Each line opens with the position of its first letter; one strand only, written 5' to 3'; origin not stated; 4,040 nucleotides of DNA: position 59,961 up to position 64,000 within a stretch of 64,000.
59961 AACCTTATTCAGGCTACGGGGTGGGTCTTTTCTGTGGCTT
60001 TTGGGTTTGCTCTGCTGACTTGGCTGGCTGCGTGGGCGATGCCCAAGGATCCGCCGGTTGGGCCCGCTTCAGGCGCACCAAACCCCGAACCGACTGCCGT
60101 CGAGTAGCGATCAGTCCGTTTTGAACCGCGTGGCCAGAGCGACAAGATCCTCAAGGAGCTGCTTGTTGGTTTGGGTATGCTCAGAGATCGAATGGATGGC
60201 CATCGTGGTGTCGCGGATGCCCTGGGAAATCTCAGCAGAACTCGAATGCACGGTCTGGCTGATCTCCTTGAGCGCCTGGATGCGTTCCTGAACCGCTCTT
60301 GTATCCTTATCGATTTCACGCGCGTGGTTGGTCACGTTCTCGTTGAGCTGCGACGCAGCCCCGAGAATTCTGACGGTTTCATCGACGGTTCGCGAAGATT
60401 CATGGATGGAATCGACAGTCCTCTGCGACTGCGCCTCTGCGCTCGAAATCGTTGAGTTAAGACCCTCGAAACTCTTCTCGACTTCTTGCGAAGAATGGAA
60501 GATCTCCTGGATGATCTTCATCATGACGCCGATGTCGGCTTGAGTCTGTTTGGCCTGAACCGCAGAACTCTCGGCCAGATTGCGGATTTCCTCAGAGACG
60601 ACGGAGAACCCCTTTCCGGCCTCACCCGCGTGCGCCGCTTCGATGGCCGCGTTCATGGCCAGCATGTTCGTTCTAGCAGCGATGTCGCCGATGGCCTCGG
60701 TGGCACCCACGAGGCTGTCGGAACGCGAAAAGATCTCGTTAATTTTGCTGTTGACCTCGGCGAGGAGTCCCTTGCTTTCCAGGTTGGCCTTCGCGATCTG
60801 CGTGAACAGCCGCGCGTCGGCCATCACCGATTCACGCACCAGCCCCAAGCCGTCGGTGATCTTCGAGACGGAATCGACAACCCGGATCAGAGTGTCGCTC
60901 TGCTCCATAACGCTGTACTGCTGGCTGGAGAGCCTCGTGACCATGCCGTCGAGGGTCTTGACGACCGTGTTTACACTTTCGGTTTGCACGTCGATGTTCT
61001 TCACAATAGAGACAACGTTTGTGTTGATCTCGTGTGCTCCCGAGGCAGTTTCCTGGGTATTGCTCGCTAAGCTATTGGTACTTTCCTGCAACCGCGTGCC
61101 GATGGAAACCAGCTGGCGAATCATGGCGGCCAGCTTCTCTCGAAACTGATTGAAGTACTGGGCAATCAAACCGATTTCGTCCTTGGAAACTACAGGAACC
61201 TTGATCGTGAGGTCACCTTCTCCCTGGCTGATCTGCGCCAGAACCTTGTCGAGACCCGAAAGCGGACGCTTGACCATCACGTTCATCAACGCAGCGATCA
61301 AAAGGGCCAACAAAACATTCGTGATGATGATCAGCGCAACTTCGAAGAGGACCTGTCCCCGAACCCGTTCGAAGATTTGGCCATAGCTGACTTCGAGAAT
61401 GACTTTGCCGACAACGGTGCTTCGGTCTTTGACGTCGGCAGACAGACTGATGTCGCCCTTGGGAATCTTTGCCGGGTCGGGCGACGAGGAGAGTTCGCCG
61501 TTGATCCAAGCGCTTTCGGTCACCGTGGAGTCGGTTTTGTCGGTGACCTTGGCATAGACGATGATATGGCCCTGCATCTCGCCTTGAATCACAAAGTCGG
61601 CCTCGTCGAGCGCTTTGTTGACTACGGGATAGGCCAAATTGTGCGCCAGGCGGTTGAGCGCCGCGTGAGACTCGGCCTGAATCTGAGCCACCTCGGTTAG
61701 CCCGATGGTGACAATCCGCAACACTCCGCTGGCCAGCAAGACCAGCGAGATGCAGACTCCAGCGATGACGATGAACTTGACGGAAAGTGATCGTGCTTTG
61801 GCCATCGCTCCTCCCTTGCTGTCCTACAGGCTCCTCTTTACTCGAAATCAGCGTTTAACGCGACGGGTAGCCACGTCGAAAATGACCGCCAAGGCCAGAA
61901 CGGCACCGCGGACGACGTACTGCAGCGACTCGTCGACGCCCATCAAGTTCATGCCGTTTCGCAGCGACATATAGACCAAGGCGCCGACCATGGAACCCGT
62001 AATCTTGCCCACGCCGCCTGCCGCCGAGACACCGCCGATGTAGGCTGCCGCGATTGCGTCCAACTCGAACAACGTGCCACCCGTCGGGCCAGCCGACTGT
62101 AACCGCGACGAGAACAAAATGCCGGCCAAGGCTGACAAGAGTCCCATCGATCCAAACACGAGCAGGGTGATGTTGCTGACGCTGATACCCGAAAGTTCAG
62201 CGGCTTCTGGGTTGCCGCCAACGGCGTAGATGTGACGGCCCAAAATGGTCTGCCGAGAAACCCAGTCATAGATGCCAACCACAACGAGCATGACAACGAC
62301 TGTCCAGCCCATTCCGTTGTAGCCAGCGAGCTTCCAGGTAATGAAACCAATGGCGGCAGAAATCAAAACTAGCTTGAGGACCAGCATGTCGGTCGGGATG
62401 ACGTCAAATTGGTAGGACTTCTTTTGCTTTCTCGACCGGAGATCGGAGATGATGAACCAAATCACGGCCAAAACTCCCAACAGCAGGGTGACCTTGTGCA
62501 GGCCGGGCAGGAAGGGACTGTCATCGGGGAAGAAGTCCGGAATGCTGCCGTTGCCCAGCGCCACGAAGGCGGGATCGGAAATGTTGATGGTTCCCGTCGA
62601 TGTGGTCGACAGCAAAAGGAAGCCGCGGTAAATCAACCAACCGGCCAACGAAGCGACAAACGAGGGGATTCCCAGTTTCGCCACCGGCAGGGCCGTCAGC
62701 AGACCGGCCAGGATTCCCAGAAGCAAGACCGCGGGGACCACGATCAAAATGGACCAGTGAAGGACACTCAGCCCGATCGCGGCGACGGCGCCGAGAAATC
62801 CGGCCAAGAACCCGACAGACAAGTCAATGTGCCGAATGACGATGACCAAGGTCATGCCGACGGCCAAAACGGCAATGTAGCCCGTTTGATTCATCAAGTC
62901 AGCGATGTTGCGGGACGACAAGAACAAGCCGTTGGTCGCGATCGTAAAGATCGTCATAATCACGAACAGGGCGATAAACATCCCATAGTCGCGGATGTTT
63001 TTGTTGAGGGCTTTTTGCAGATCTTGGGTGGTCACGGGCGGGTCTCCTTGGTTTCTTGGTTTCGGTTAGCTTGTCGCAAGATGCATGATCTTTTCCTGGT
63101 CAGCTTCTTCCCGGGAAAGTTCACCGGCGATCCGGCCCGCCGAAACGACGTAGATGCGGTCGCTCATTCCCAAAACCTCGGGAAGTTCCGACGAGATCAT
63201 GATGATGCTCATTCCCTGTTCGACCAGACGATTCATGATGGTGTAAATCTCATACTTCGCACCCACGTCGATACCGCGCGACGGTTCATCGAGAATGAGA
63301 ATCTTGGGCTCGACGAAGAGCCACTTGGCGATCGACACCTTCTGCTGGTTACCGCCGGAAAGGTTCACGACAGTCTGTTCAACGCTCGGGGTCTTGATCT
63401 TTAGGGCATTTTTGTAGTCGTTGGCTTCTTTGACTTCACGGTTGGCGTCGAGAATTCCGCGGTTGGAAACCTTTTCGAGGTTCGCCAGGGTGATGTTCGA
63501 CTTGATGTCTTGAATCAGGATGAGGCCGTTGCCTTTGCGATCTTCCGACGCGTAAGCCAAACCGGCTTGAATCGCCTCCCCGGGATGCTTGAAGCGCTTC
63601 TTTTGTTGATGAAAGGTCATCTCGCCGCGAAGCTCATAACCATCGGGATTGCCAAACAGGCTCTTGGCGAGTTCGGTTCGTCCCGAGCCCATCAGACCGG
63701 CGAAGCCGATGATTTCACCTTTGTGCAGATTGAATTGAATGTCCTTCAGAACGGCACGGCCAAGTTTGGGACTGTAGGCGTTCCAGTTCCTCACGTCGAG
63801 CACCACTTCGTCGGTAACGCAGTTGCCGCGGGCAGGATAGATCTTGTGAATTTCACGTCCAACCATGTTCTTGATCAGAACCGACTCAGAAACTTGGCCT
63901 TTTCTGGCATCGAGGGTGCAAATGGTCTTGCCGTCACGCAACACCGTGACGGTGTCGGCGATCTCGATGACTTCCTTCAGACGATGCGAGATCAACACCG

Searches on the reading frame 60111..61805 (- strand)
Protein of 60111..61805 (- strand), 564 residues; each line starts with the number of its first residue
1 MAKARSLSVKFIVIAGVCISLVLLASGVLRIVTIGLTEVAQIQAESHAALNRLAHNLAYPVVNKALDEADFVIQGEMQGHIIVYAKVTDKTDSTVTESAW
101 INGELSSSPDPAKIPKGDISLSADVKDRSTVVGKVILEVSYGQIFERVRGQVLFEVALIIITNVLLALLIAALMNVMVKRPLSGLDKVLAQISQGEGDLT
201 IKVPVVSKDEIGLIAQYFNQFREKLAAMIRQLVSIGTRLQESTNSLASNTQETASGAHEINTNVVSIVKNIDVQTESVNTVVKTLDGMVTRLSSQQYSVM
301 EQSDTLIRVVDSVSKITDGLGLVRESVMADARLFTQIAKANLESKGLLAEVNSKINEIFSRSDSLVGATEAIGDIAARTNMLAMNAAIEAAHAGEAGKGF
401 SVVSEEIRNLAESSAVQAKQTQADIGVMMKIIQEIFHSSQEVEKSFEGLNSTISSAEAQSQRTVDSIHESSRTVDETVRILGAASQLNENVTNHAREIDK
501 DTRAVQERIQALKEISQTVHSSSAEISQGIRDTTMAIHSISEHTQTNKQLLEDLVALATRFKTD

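Call 21: search_protein_families(library=pfam, proteins=[window:60111-61805:-], max_evalue=0.01)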
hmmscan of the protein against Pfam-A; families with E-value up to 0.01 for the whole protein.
window:60111-61805:- (564 aa): 5 families
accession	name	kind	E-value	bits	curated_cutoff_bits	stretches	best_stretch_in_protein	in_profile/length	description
PF00015.26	MCPsignal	-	2.7e-27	96.2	34.6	1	346-489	16-159/172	Methyl-accepting chemotaxis protein (MCP) signalling domain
PF00672.30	HAMP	-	1.5e-09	38.5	25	1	179-226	7-52/53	HAMP domain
PF10157.14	BORCS6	-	0.00038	21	35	1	429-520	6-98/101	BLOC-1-related complex sub-unit 6 C-terminal helix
PF11887.13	Mce4_CUP1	-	0.0029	17.7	32.6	1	489-560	64-135/222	Cholesterol uptake porter CUP1 of Mce4, putative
PF07889.17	DUF1664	-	0.0043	17.5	34.6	0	218-296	43-124/124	Protein of unknown function (DUF1664)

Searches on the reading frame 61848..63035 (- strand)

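Call 21: search_protein_families(library=pfam, proteins=[window:61848-63035:-], max_evalue=0.01)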
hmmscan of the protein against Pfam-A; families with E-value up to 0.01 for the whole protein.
window:61848-63035:- (395 aa): 1 family
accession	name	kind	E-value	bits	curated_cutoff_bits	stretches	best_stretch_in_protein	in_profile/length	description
PF02653.21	BPD_transp_2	-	1.5e-31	109.9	26.8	1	43-383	1-268/269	Branched-chain amino acid transport system / permease component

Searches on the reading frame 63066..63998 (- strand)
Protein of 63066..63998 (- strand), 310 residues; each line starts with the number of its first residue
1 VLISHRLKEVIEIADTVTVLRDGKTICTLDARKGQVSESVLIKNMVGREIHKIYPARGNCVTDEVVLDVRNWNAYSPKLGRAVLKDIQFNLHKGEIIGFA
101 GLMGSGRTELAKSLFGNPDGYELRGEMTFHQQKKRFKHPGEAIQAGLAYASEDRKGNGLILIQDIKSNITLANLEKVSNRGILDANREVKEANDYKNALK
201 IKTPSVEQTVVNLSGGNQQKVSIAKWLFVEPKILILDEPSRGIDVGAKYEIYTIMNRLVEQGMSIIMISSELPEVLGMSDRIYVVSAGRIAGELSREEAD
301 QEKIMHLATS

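Call 21: search_protein_families(library=pfam, proteins=[window:63066-63998:-], max_evalue=0.01)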
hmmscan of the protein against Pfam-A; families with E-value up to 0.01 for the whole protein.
window:63066-63998:- (310 aa): 1 family
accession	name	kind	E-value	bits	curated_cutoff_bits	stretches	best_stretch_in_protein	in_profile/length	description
PF00005.33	ABC_tran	-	8.9e-18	65.6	25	1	84-240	1-136/137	ABC transporter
